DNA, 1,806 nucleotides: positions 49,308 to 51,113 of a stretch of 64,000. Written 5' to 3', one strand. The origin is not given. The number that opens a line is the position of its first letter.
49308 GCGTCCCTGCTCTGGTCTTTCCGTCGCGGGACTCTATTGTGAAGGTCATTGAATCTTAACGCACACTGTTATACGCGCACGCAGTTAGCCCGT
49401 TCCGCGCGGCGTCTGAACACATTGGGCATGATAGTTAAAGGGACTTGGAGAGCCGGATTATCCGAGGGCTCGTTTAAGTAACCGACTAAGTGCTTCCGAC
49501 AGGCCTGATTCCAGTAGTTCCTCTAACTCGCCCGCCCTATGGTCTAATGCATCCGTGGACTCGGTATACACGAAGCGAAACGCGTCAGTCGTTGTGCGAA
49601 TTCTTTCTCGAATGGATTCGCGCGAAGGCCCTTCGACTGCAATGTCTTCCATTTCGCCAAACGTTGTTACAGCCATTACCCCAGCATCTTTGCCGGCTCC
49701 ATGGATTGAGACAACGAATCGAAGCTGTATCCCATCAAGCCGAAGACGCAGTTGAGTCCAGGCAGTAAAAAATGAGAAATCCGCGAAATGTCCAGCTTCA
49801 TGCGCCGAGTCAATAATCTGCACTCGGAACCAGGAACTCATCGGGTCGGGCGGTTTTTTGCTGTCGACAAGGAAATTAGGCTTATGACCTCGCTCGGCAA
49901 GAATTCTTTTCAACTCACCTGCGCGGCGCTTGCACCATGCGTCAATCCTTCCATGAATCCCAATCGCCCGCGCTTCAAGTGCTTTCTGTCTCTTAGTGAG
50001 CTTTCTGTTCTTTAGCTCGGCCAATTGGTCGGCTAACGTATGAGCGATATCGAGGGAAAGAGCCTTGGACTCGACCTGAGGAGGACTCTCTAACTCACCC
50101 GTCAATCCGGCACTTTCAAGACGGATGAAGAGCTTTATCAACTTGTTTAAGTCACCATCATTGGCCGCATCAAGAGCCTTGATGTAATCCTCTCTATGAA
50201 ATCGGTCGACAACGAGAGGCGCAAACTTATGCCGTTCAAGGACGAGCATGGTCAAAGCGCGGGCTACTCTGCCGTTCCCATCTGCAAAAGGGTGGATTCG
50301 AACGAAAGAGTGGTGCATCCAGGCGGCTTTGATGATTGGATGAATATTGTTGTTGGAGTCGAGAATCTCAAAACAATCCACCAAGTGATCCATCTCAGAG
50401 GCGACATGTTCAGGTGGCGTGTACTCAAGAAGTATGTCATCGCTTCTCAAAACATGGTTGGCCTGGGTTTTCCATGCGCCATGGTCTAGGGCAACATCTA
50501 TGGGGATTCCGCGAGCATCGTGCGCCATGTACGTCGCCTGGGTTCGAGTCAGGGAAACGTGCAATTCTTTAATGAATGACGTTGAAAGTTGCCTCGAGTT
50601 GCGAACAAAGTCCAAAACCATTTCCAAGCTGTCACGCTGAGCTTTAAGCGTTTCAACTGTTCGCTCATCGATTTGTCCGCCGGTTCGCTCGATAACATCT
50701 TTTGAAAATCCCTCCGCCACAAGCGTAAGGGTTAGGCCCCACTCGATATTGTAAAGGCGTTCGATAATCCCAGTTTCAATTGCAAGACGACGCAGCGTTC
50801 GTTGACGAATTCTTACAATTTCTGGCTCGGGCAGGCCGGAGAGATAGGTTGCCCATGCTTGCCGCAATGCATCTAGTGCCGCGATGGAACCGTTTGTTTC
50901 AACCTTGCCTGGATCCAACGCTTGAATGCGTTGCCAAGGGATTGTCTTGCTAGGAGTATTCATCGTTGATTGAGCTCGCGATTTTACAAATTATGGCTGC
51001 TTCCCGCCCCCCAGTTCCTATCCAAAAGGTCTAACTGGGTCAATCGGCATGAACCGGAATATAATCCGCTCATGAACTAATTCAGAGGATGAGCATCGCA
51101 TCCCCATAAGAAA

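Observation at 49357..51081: Low-GC island carrying a single Fic-family gene inserted between tgt and queA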

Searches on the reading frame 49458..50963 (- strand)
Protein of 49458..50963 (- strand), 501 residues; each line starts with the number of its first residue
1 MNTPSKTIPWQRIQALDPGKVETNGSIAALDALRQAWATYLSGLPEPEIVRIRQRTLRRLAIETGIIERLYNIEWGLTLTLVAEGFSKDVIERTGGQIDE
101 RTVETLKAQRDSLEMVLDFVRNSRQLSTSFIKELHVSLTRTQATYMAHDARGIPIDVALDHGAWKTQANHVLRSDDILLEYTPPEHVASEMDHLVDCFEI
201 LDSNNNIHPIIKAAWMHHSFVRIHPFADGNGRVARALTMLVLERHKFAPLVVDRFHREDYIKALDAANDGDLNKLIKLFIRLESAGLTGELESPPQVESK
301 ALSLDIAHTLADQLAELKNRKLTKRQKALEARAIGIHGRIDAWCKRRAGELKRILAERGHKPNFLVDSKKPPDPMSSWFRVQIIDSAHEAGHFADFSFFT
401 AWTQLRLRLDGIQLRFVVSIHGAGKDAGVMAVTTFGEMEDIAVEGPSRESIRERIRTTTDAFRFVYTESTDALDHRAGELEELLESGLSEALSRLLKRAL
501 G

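Call 4: search_protein_families(library=pfam, proteins=[window:49458-50963:-], max_evalue=0.01)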
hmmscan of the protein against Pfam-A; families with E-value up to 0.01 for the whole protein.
window:49458-50963:- (501 aa): 1 family
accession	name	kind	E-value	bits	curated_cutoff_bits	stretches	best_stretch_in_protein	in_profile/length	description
PF02661.23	Fic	-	3.8e-18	66.6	24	1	126-242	2-93/93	Fic/DOC family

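Call 5: search_protein_families(library=ncbifam, proteins=[window:49458-50963:-], max_evalue=1)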
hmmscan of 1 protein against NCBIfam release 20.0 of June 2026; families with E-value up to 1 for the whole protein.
window:49458-50963:- (501 aa): 6 families
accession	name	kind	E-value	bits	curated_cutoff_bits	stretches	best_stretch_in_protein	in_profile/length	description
NF046030.1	ProtAdlyltaseSoFic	equivalog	2.4e-12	46.5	550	1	179-246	148-215/361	protein adenylyltransferase Fic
TIGR02613.1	mob_myst_B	hypoth_equivalog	2.6e-10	40.5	124.4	1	186-277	85-183/186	mobile mystery protein B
NF041381.1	XopAC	subfamily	3.1e-08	32.8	450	1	98-258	276-427/451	XopAC/AvrAC family type III secretion system effector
NF046029.1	ProtAdlyltaseNmFic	equivalog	0.054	13.2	230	1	223-273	96-148/177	protein adenylyltransferase Fic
NF010653.0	PRK14052.1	equivalog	0.092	11.9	364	1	219-253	343-378/387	VopS family T3SS effector adenosine monophosphate-protein transferase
TIGR01550.1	DOC_P1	subfamily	0.11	12.7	38.65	1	213-244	55-86/122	type II toxin-antitoxin system death-on-curing family toxin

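Call 6: search_protein_families(library=padloc, proteins=[window:49458-50963:-], max_evalue=1)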
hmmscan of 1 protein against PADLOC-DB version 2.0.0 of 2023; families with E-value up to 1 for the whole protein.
window:49458-50963:- (501 aa): 12 families
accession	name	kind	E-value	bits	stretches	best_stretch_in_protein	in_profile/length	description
PDLC03963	SoFic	-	5.7e-25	86.4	1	100-281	89-258/361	-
PDLC04840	PDC-S04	-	5.8e-23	79.8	1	101-284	49-216/227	-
PDLC04836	PDC-S04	-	8.8e-21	72.2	1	104-279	69-223/244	-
PDLC04837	PDC-S04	-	2.5e-17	61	1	111-282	72-223/234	-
PDLC04966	PDC-S24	-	3.4e-14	50.6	1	168-249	259-343/497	-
PDLC04839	PDC-S04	-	4.7e-12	44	1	206-279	123-198/205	-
PDLC04838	PDC-S04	-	7.8e-10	36.9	1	181-281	98-200/209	-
PDLC04841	PDC-S04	-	0.0044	14.7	1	223-268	209-254/292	-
PDLC04963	PDC-S23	-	0.012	13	1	212-246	231-265/312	-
PDLC04842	PDC-S04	-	0.024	12.3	1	223-276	111-166/202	-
PDLC04848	PDC-S05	-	0.027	12.1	1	200-245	200-245/291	-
PDLC04965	PDC-S23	-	0.042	11.2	1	212-246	248-282/327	-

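Call 7: search_protein_families(library=phrogs, proteins=[window:49458-50963:-], max_evalue=1)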
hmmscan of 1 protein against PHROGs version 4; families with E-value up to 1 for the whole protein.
window:49458-50963:- (501 aa): 8 families
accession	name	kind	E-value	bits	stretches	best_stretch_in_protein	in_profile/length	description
phrog_11900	-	unknown function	4.4e-23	83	1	102-284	51-218/230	-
phrog_5978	-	unknown function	6.8e-23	82.3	1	105-292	91-276/364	-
phrog_13548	-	unknown function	3.1e-07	30.7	1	191-244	173-222/379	-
phrog_23170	-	unknown function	8.5e-05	23.3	1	210-268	111-173/191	-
phrog_577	-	moron, auxiliary metabolic gene and host takeover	0.0001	23.2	1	212-245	55-88/128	Doc-like toxin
phrog_12747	-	unknown function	0.0001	22.9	1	214-278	128-192/211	-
phrog_10690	-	unknown function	0.076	13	1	210-241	266-297/346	-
phrog_18015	-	unknown function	0.14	12.6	1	210-259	57-106/244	-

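Call 8: search_solved_structures(query=window:49458-50963:-, max_evalue=1, show_alignments=2)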
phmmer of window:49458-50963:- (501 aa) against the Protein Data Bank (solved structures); distinct sequences matched with E-value up to 1: 34.
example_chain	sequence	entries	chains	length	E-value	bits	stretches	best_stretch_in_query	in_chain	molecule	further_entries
3cuc_A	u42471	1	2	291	3.6e-21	78.5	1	93-264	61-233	Protein of unknown function with a Fic domain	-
6i7j_A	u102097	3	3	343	1.1e-15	60.4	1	184-281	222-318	Adenosine monophosphate-protein transferase FICD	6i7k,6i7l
6i7h_A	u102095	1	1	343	1.1e-15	60.3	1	184-281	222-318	Adenosine monophosphate-protein transferase FICD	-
6i7g_A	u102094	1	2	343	1.1e-15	60.3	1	184-281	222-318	Adenosine monophosphate-protein transferase FICD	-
6i7i_A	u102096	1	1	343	1.2e-15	60.3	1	184-281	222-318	Adenosine monophosphate-protein transferase FICD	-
4u0s_A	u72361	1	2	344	1.2e-15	60.3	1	184-281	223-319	Adenosine monophosphate-protein transferase FICD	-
4u04_A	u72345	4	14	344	1.2e-15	60.3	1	184-281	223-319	Adenosine monophosphate-protein transferase FICD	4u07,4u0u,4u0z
9yz5_A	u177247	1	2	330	1.2e-15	60.3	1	184-281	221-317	Protein adenylyltransferase FICD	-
6zmd_B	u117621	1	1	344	5.6e-15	58.1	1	184-281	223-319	Protein adenylyltransferase FICD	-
5jj7_A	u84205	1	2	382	2.2e-14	56.1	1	180-284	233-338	Adenosine monophosphate-protein transferase FICD homolog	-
5jj6_A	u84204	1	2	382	2.3e-14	56.1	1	180-284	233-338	Adenosine monophosphate-protein transferase FICD homolog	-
7b7z_A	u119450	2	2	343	2.8e-14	55.8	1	184-281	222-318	Protein adenylyltransferase FICD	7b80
7cb8_A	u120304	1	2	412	2.4e-11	46.1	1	80-281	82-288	Fic-domain containing protein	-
4rgl_A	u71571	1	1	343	1.6e-09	40.1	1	162-269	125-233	Filamentation induced by cAMP protein Fic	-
9tcl_B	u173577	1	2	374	3.3e-09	39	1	180-264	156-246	Protein adenylyltransferase SoFic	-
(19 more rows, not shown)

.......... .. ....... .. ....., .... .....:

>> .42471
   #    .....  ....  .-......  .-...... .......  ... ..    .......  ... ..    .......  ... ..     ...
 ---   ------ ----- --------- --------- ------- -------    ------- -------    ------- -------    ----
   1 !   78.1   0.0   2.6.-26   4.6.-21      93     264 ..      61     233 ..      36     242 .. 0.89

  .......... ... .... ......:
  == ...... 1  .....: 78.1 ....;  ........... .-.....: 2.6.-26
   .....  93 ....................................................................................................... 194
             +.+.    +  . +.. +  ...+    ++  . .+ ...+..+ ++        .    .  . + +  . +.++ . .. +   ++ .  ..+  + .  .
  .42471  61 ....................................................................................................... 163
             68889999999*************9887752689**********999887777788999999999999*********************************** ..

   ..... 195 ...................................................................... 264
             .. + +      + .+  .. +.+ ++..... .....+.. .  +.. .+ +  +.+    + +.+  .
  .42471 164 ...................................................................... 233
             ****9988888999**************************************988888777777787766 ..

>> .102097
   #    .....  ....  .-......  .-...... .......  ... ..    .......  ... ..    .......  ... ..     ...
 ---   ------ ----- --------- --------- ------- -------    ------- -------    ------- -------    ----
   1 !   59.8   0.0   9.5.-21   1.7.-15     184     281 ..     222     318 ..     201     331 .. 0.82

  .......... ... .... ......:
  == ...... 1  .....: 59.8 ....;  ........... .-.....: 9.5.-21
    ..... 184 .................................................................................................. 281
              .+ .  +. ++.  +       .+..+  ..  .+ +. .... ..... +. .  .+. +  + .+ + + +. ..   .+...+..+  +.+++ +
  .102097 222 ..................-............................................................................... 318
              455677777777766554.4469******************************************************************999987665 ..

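Call 9: find_homologous_proteins(query=window:49458-50963:-, max_evalue=0.001)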
Query window:49458-50963:- (501 aa): 1512 proteins with E <= 0.001 among 8000 candidates; the best 120 are listed.
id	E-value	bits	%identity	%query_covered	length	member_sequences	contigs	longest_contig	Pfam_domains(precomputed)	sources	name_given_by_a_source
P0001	0.0e+0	1018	91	100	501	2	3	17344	PF02661.24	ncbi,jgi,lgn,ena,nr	ncbi:MAG TPA: hypothetical protein DD417_03860 [Elusimicrobia bacterium]|nr:hypothetical protein [El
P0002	3.5e-192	657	60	99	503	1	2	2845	PF02661.24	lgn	-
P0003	2.5e-188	645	59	97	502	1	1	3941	PF02661.24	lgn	-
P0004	1.5e-185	635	57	98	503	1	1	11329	PF02661.24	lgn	-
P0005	1.0e-184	633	58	98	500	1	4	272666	PF02661.24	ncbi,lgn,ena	-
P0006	2.4e-184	631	58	99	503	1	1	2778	PF02661.24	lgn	-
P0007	9.1e-182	623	59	98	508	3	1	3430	PF02661.24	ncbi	-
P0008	2.2e-181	622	59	98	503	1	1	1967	PF02661.24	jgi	jgi:fido (protein-threonine AMPylation protein)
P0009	7.0e-178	610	56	98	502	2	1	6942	PF02661.24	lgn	-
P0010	1.9e-177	609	55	95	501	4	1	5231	PF02661.24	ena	-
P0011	2.7e-177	608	55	100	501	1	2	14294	PF02661.24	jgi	jgi:hypothetical protein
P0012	5.0e-177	607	58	98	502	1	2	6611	PF02661.24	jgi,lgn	jgi:Fic family protein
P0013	6.5e-177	607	57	99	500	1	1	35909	PF02661.24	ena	-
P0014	4.6e-176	604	57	98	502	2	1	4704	PF02661.24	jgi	-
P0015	4.7e-176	604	56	100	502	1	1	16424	PF02661.24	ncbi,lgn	-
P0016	5.1e-176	604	55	99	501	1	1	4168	PF02661.24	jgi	jgi:fido (protein-threonine AMPylation protein)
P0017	1.3e-175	603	56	98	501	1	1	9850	PF02661.24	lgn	-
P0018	3.5e-175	601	57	98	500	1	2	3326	PF02661.24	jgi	jgi:fido (protein-threonine AMPylation protein)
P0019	3.7e-175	601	57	99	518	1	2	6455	PF02661.24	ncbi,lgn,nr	ncbi:MAG: Fic family protein [Deltaproteobacteria bacterium]|nr:Fic family protein [Deltaproteobacte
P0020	7.6e-175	600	57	98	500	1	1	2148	PF02661.24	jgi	jgi:hypothetical protein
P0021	9.6e-175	600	56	98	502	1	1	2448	PF02661.24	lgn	-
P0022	1.3e-174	599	57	99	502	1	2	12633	PF02661.24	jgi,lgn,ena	-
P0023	6.9e-174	597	56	98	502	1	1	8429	PF02661.24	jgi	jgi:fido (protein-threonine AMPylation protein)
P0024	8.9e-174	597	55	99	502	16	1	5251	PF02661.24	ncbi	ncbi:MAG TPA: Fic family protein [Vicinamibacteria bacterium]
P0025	4.1e-173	594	56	98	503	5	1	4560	PF02661.24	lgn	-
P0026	5.9e-173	594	55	99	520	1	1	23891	PF02661.24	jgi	jgi:fido (protein-threonine AMPylation protein)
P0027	1.1e-172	593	55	98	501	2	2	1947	PF02661.24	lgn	-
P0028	1.1e-172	593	54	99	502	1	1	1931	PF02661.24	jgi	jgi:hypothetical protein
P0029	2.3e-172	592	55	99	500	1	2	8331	PF02661.24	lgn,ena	-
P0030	2.7e-172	592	56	99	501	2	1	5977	PF02661.24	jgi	jgi:prophage maintenance system killer protein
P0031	2.7e-172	592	55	98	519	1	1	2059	PF02661.24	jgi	jgi:hypothetical protein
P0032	4.5e-172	591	57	99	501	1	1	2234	PF02661.24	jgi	jgi:hypothetical protein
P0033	5.2e-172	591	55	100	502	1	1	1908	PF02661.24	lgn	-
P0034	6.8e-172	590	57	93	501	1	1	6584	PF02661.24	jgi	jgi:Fic family protein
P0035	7.2e-172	590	54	98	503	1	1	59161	PF02661.24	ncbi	-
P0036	8.8e-172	590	55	98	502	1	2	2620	PF02661.24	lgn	-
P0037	1.6e-171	589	55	99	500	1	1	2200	PF02661.24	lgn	-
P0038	2.5e-171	589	55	98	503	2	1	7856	PF02661.24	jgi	jgi:Fic/DOC family protein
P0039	3.9e-171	588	55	99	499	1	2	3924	PF02661.24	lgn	-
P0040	4.1e-171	588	54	99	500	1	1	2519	PF02661.24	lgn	-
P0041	5.4e-171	587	54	99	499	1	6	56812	PF02661.24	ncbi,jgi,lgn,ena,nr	ncbi:MAG: Fic family protein [Candidatus Rokubacteria bacterium]|nr:Fic family protein [Candidatus R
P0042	7.2e-171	587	54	99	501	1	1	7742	PF02661.24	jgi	jgi:fido (protein-threonine AMPylation protein)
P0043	4.4e-170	584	54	99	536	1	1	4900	PF02661.24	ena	-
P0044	6.1e-170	584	55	97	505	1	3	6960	PF02661.24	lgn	-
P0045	6.2e-170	584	54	99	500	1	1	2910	PF02661.24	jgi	jgi:fido (protein-threonine AMPylation protein)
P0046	9.2e-170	583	54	99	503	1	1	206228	PF02661.24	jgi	jgi:fido (protein-threonine AMPylation protein)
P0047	6.1e-169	581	54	99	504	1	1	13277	PF02661.24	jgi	jgi:hypothetical protein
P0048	2.1e-168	579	54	94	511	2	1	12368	PF02661.24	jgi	jgi:fido (protein-threonine AMPylation protein)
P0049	2.9e-168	578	53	99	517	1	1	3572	PF02661.24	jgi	jgi:hypothetical protein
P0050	4.8e-168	578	55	100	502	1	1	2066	PF02661.24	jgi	jgi:hypothetical protein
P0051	5.2e-168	578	55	98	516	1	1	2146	PF02661.24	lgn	-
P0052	7.4e-168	577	55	98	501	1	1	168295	PF02661.24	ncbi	-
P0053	1.2e-167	576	55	95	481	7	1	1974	PF02661.24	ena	-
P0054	5.3e-167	574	54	97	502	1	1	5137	PF02661.24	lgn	-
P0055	6.9e-167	574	55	99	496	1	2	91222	PF02661.24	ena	-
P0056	8.4e-167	574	54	99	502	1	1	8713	PF02661.24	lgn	-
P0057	1.2e-166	573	55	98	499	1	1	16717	PF02661.24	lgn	-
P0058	3.3e-166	572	55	98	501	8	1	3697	PF02661.24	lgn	-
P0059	3.3e-166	572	54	99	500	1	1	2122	PF02661.24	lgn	-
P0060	4.9e-166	571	56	99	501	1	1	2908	PF02661.24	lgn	-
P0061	5.2e-166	571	56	99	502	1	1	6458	PF02661.24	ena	-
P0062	2.1e-165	569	54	98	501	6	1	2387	PF02661.24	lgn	-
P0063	3.0e-165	569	53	99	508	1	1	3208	PF02661.24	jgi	-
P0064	4.2e-165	568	56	94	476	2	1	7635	PF02661.24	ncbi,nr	ncbi:MAG TPA: Fic family protein [Vicinamibacteria bacterium]|nr:Fic family protein [Vicinamibacteri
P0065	3.0e-164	565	54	98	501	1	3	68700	PF02661.24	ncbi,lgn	-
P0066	3.6e-164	565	54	99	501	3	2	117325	PF02661.24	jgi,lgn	jgi:fido (protein-threonine AMPylation protein)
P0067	4.2e-164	565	55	98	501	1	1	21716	PF02661.24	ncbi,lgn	-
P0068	4.4e-164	565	54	98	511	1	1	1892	PF02661.24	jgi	jgi:hypothetical protein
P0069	4.5e-164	565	52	99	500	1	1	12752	PF02661.24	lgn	-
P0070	5.9e-164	564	53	99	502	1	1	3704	PF02661.24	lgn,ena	-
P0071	5.9e-164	564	52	98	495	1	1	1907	PF02661.24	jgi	jgi:fido (protein-threonine AMPylation protein)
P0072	1.5e-163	563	53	98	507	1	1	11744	PF02661.24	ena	-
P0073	1.8e-163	563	55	98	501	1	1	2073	PF02661.24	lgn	-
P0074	2.5e-163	562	54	98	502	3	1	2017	PF02661.24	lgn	-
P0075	5.5e-163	561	53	99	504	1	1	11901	PF02661.24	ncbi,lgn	-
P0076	9.1e-163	560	50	99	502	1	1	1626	PF02661.24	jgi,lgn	jgi:hypothetical protein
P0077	2.1e-162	559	53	100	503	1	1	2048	PF02661.24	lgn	-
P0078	2.1e-162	559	54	98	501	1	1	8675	PF02661.24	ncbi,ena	-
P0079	2.5e-161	556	53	99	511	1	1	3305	PF02661.24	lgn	-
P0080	3.0e-161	555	53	99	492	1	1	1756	PF02661.24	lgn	-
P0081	4.9e-161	555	53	98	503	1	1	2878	PF02661.24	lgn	-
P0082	5.0e-161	555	54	98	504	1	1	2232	PF02661.24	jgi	jgi:Fic family protein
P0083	6.4e-161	554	54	99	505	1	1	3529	PF02661.24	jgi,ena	-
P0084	3.5e-160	552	52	99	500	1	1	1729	PF02661.24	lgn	-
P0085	8.7e-160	551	54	99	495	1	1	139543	PF02661.24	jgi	jgi:Fic family protein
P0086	1.8e-159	549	53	99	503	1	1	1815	PF02661.24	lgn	-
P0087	2.1e-159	549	54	95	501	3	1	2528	PF02661.24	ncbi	-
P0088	2.5e-159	549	53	98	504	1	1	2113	PF02661.24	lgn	-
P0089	4.3e-159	548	53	98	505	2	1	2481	PF02661.24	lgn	-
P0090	4.5e-159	548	54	98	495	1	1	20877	PF02661.24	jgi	jgi:Fic/DOC family protein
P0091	5.4e-159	548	53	99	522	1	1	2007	PF02661.24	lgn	-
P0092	6.3e-158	544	53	99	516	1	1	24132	PF02661.24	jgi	jgi:fido (protein-threonine AMPylation protein)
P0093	6.8e-158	544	53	98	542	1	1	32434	PF02661.24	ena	-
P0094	1.2e-157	543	52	97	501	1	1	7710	PF02661.24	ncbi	-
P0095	1.7e-157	543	53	98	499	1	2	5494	PF02661.24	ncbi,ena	-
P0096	2.6e-157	542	52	99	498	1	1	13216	PF02661.24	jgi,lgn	jgi:Fic family protein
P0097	3.5e-157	542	50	99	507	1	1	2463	PF02661.24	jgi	jgi:fido (protein-threonine AMPylation protein)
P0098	7.6e-157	541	55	93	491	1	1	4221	PF02661.24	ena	-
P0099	8.8e-157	541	54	94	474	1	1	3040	PF02661.24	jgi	jgi:fido (protein-threonine AMPylation protein)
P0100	2.1e-156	539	52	99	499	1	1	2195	PF02661.24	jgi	jgi:Fic family protein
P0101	2.2e-156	539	52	99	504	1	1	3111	PF02661.24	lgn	-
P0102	9.6e-156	537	54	95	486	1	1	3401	PF02661.24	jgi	jgi:hypothetical protein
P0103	5.3e-155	535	51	99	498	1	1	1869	PF02661.24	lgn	-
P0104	6.3e-155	534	51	95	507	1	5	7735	PF02661.24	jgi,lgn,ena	jgi:fido (protein-threonine AMPylation protein)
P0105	9.9e-155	534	52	99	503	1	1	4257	PF02661.24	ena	-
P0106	2.1e-154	533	51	96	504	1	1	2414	PF02661.24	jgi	jgi:fido (protein-threonine AMPylation protein)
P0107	2.2e-154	533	53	98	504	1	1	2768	PF02661.24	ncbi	-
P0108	9.1e-154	531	51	99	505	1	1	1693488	PF02661.24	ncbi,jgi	ncbi:MAG TPA: Fic family protein [Kofleriaceae bacterium]|jgi:fido (protein-threonine AMPylation pro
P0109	2.1e-153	529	52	98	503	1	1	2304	PF02661.24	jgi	jgi:fido (protein-threonine AMPylation protein)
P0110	2.8e-152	526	51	98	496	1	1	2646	PF02661.24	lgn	-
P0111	4.5e-152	525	51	98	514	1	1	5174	PF02661.24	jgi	jgi:fido (protein-threonine AMPylation protein)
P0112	8.0e-152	524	53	95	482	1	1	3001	PF02661.24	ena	-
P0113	1.9e-151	523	53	99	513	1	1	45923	PF02661.24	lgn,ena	-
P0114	1.9e-151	523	54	98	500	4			PF02661.24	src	-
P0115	4.2e-151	522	51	98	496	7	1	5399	PF02661.24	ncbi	-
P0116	8.8e-151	521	51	99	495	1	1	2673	PF02661.24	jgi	jgi:hypothetical protein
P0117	2.0e-150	520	52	98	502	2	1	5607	PF02661.24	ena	-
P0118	2.6e-150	519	51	99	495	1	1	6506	PF02661.24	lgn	-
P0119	5.8e-150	518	52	99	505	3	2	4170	PF02661.24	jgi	jgi:fido (protein-threonine AMPylation protein)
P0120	1.4e-149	517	52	98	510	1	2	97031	PF02661.24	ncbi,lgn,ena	-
